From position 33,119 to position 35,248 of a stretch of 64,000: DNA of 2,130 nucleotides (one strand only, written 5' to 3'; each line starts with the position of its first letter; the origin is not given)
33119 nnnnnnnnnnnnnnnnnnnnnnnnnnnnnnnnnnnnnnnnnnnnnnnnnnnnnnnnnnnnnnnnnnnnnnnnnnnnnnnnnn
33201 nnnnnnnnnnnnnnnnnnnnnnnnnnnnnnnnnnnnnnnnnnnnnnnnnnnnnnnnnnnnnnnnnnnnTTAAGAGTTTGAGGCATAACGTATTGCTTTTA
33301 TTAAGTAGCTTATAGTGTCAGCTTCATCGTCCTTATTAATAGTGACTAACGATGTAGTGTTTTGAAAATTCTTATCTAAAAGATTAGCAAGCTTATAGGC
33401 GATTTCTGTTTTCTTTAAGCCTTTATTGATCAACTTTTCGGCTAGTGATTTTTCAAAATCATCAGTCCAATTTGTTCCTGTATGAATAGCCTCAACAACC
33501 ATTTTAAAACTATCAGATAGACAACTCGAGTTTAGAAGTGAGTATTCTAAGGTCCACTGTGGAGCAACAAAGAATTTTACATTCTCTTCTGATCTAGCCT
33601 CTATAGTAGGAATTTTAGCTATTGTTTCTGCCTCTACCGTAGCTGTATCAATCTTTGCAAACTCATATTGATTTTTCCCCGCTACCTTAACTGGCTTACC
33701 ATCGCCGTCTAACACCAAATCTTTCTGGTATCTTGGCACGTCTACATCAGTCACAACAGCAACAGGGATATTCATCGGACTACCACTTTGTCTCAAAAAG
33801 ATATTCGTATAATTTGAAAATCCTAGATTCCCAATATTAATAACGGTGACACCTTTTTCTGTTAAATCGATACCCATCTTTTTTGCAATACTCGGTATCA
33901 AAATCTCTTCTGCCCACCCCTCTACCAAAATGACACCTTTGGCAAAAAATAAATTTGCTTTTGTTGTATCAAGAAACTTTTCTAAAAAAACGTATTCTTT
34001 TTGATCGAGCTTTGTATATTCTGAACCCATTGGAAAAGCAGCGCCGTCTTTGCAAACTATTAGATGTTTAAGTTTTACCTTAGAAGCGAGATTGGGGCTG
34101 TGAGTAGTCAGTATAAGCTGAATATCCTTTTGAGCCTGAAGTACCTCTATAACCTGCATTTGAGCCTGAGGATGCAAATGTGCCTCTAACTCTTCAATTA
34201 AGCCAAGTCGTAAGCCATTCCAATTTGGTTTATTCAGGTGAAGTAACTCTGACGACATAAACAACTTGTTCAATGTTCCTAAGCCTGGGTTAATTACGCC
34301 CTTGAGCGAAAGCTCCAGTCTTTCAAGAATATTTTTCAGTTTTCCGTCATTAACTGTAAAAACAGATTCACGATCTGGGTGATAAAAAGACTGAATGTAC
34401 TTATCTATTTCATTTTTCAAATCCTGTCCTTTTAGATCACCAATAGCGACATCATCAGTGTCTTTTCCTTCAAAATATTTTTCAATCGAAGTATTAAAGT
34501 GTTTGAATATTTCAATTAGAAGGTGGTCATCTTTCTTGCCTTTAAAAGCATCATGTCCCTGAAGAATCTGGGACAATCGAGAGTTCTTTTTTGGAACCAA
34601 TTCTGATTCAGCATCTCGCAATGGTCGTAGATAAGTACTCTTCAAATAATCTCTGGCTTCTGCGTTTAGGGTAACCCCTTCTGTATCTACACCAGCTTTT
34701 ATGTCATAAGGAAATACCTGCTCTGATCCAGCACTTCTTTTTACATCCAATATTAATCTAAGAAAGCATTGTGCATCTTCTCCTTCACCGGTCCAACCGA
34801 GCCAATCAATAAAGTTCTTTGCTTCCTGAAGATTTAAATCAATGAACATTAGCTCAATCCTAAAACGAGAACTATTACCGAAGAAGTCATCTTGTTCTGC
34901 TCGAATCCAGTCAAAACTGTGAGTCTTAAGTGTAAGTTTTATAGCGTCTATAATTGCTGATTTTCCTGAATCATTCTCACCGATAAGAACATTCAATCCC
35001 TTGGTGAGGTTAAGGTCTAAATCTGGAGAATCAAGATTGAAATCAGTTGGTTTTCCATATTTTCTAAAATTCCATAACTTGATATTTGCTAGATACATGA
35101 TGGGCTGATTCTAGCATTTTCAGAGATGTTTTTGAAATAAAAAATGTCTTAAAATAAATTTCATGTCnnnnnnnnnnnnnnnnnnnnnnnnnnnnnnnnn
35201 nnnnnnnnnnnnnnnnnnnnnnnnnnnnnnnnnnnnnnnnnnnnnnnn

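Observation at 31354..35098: Gabija operon with overlapping gajA/gajB and an enlarged GajB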

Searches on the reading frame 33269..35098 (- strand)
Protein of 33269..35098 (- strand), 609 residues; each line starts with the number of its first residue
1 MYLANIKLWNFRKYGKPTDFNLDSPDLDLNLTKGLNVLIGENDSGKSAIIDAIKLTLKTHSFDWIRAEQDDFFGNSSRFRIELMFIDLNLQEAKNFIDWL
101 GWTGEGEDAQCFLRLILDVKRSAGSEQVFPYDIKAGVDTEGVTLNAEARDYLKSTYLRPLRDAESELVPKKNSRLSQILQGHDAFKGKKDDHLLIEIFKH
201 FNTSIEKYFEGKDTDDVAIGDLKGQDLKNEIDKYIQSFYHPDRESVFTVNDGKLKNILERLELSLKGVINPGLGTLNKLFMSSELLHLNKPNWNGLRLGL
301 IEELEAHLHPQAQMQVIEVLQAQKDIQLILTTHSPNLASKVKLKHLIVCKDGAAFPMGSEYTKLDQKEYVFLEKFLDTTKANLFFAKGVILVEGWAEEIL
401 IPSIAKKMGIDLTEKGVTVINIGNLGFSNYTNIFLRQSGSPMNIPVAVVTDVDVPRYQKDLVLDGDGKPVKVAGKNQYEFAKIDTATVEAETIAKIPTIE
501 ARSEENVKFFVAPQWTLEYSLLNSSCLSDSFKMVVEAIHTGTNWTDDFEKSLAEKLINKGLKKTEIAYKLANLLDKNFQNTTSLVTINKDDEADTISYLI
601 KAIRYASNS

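Call 4: search_protein_families(library=pfam, proteins=[window:33269-35098:-], max_evalue=0.01)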
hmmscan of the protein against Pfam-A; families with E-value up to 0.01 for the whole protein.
window:33269-35098:- (609 aa): 8 families
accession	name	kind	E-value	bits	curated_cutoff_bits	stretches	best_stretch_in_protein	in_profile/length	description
PF13175.12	AAA_15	-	1.3e-24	88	32.1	1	1-338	1-374/374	AAA ATPase domain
PF13304.12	AAA_21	-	7e-19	69.4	27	1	35-337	1-302/304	AAA domain, putative AbiEii toxin, Type IV TA system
PF20469.4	OLD-like_TOPRIM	-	2.6e-17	63.5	23.2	1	384-453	1-67/67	Overcoming lysogenization defect protein-like, TOPRIM domain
PF02463.25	SMC_N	-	5.3e-09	36.3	40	1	25-69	16-60/220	RecF/RecN/SMC N terminal domain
PF13476.12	AAA_23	-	1.5e-08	36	27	1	6-233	2-165/201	AAA domain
PF11398.14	DUF2813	-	4.2e-08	33.4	21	2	33-76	22-64/372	Protein of unknown function (DUF2813)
PF13555.12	AAA_29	-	0.00011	22.4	27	1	33-58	22-47/61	P-loop containing region of AAA domain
PF13514.12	AAA_27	-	0.0015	18.6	22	1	7-82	4-71/206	AAA domain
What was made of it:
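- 33269..35098 (-): gajA: class 2 OLD-family nuclease, 609 aa (N-terminal ABC-type ATPase, then TOPRIM and a helical domain). Pfam AAA_15 1.3e-24, AAA_21 7e-19, OLD-like_TOPRIM 2.6e-17 (call 4).
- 33734..33949 (-): GajA TOPRIM core (residues 384-455) with E393, E397, G423 and D451-x-D453. Pfam PF20469 covers residues 384-453 (call 4).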

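Call 5: search_protein_families(library=padloc, proteins=[window:33269-35098:-], max_evalue=0.001)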
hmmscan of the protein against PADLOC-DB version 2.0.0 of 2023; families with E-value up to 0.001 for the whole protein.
window:33269-35098:- (609 aa): 131 families (the best 25 are shown)
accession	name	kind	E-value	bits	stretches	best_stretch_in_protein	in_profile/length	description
PDLC00099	GajA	-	8e-223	739.9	1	1-608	1-619/626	AAA ATPase domain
PDLC00080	GajA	-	2.3e-220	731.5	1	1-608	1-620/622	AAA ATPase domain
PDLC00096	GajA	-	6.4e-117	389.8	1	1-578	1-574/630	AAA ATPase domain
PDLC00091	GajA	-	1.4e-87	293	1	1-606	1-619/627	AAA ATPase domain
PDLC00071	GajA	-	7.7e-79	264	1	1-538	1-508/588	AAA ATPase domain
PDLC00070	GajA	-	4e-61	205.3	1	1-555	1-547/596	AAA ATPase domain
PDLC00064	GajA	-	7.8e-56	188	1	160-575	1-416/464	AAA ATPase domain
PDLC00069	GajA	-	3.1e-55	185.8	2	129-567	152-613/687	AAA ATPase domain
PDLC00073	GajA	-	6.8e-55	185.1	1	1-576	1-569/589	AAA ATPase domain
PDLC00083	GajA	-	2.6e-51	172.8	1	1-528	1-544/639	AAA ATPase domain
PDLC00101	GajA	-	2e-49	167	1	1-454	1-437/632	AAA ATPase domain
PDLC00072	GajA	-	2.6e-48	163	2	152-607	203-639/709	AAA ATPase domain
PDLC00077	GajA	-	1.7e-45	153.7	2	131-461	173-506/616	AAA ATPase domain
PDLC00092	GajA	-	1e-42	144.5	2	154-478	173-497/604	AAA ATPase domain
PDLC00066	GajA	-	1.7e-34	117.3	1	1-536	1-514/567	AAA ATPase domain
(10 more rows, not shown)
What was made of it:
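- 33269..35098 (-): PADLOC GajA PDLC00099 E=8e-223, residues 1-608 against profile 1-619/626 (call 5).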

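Call 7: search_solved_structures(query=window:33269-35098:-, max_evalue=0.01, show_alignments=2)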
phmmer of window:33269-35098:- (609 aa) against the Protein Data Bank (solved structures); distinct sequences matched with E-value up to 0.01: 23.
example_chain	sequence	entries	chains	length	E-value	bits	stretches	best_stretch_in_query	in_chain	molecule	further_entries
6njv_A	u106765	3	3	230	5.7e-12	48.3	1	372-455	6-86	Xcc_CTR_I | Xcc_ctr_pt | Xcc_ctr_Hg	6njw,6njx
6nk8_A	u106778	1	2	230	4.4e-11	45.3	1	372-454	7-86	Class 2 OLD family nuclease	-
22bu_B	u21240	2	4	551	2.7e-09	39.4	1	291-345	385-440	AAA family ATPase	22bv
9e8z_C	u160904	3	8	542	5.8e-09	38.3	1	285-356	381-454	Retron Ec83 probable ATPase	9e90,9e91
22et_E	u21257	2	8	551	7.2e-09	38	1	291-345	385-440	PtuA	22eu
9n69_A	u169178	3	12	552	7.7e-09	37.9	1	284-346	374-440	AAA family ATPase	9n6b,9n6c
6p74_A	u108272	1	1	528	2e-08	36.6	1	300-454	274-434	Putative ATP-dependent endonuclease of the OLD family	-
9o4a_A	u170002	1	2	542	1e-07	34.2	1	285-356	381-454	Retron Ec83 probable ATPase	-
9u9y_A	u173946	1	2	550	4.3e-07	32.1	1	293-342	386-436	AAA family ATPase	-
8ee4_A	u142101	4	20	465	1.1e-06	30.8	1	298-349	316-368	PtuA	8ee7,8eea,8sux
9kjx_B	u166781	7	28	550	1.1e-06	30.7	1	293-342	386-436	AAA family ATPase | Retron I-A effector PtuA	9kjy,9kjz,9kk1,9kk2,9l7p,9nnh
9nnk_C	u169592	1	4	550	2.1e-06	29.9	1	293-342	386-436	Retreon I-A effector PtuA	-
9nnb_C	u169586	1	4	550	3e-06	29.4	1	294-342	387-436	Retron I-A effector PtuA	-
9vkz_A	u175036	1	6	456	5.1e-06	28.6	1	293-342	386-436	Retron Ec78 probable ATPase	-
9vh1_D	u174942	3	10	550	7.8e-06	28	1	293-342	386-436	Retron Ec78 probable ATPase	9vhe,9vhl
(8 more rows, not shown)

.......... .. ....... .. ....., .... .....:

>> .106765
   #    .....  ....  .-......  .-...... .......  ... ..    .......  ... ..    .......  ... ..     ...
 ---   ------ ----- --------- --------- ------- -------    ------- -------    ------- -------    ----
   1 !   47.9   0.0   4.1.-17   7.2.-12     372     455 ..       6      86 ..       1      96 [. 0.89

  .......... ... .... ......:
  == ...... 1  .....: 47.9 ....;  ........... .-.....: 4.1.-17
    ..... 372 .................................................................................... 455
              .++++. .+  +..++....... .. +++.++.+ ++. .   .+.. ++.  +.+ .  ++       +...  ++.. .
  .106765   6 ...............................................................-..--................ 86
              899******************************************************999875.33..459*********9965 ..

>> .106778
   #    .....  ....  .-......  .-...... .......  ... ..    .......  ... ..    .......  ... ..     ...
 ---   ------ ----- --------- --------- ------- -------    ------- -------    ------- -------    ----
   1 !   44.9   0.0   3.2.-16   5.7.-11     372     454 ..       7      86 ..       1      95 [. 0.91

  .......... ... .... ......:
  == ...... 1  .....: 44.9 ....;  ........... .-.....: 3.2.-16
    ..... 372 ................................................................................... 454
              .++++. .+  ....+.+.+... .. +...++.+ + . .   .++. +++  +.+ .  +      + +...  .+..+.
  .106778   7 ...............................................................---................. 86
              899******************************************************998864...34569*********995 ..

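Call 8: search_protein_families(library=ncbifam, proteins=[window:33269-35098:-], max_evalue=0.001)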
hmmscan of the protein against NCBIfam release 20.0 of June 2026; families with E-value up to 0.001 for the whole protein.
window:33269-35098:- (609 aa): 9 families
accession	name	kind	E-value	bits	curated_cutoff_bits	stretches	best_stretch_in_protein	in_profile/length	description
NF041760.1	PtuA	equivalog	1.1e-17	64.1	500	2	300-346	381-428/524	retron Ec78 anti-phage system effector ATPase PtuA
NF047739.1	antiphage_MADS3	equivalog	6.4e-10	38.7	420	1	297-350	338-391/427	methylation-associated defense system AAA family ATPase MAD3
NF038234.1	retron_eff_Eco8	equivalog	1.8e-09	36.8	250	1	301-397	278-387/679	retron Eco8 family effector endonuclease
TIGR02169.1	SMC_prok_A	equivalog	4.1e-06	24.8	729.4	1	2-69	1-59/1165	chromosome segregation protein SMC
NF045780.1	TrlF_fam_ATP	equivalog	7.5e-06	24.9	350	1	26-108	302-380/944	TrlF family AAA-like ATPase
TIGR00611.2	recf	equivalog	1.5e-05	24.4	172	1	26-64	14-52/339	DNA replication/repair protein RecF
TIGR00634.1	recN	equivalog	4.4e-05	22.6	407.85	1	26-66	15-56/563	DNA repair protein RecN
NF002244.0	PRK01156.1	equivalog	5.7e-05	21.4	847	1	25-59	15-49/895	DNA double-strand break repair ATPase Rad50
NF003034.1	PRK03918.1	equivalog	8.5e-05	20.7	700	1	29-85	19-77/878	DNA double-strand break repair ATPase Rad50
